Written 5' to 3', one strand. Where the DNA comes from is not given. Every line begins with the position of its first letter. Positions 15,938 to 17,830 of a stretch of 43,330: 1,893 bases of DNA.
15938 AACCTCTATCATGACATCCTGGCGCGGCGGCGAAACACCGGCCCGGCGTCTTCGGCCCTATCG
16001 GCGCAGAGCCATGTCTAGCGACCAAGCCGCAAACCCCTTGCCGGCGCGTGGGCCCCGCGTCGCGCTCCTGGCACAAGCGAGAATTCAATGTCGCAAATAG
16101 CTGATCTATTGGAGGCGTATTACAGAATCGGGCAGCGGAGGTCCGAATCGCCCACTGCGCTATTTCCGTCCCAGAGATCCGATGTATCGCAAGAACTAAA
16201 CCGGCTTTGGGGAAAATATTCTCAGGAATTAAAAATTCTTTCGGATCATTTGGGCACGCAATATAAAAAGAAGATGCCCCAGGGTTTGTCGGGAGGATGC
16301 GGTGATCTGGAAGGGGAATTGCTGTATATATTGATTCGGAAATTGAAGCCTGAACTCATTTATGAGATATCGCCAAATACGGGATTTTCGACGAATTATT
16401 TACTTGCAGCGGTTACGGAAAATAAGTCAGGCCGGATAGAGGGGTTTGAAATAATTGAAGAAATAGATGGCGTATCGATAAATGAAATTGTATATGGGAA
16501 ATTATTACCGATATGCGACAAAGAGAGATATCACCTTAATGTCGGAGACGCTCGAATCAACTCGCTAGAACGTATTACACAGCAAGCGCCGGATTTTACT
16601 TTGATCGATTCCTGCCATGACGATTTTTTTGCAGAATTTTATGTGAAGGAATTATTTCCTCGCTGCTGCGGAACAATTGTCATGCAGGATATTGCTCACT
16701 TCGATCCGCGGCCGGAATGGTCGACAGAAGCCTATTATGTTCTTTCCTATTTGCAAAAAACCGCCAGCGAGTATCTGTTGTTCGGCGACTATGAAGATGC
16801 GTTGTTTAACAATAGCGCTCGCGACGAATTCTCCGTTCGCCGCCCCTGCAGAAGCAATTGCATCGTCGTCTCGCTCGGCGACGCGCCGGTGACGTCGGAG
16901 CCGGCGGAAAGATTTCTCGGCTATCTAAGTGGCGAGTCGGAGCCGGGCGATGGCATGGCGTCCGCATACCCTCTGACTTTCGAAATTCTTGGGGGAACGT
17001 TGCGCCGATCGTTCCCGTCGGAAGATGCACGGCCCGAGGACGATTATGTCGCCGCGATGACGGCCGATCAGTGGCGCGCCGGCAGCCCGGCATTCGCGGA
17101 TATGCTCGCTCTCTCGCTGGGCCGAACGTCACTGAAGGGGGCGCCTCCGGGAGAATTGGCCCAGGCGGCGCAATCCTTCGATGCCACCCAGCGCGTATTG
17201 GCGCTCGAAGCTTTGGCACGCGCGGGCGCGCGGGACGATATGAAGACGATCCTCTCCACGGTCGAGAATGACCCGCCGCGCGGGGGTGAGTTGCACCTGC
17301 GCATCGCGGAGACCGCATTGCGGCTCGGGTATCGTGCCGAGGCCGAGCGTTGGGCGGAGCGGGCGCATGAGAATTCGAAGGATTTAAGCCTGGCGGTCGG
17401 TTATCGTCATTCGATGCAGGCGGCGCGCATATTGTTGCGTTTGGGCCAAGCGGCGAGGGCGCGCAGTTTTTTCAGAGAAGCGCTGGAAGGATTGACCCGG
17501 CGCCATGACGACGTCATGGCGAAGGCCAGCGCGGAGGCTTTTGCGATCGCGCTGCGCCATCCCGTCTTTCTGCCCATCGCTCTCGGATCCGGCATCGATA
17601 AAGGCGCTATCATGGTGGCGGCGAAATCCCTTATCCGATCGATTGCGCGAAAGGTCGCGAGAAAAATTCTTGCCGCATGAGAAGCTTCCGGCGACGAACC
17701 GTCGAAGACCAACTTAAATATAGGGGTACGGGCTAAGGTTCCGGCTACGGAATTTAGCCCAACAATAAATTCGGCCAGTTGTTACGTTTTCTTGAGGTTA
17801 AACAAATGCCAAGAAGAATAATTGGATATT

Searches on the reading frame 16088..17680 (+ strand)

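Call 9: search_protein_families(library=pfam, proteins=[window:16088-17680:+], max_evalue=0.01)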
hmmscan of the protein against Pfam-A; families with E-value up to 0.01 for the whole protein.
window:16088-17680:+ (530 aa): 2 families
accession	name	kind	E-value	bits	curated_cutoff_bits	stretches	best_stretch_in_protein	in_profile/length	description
PF07719.23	TPR_2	-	0.0039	17.6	27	0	445-467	7-29/34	Tetratricopeptide repeat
PF13578.12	Methyltransf_24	-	0.0069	17.7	26.3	0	98-193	7-94/105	Methyltransferase domain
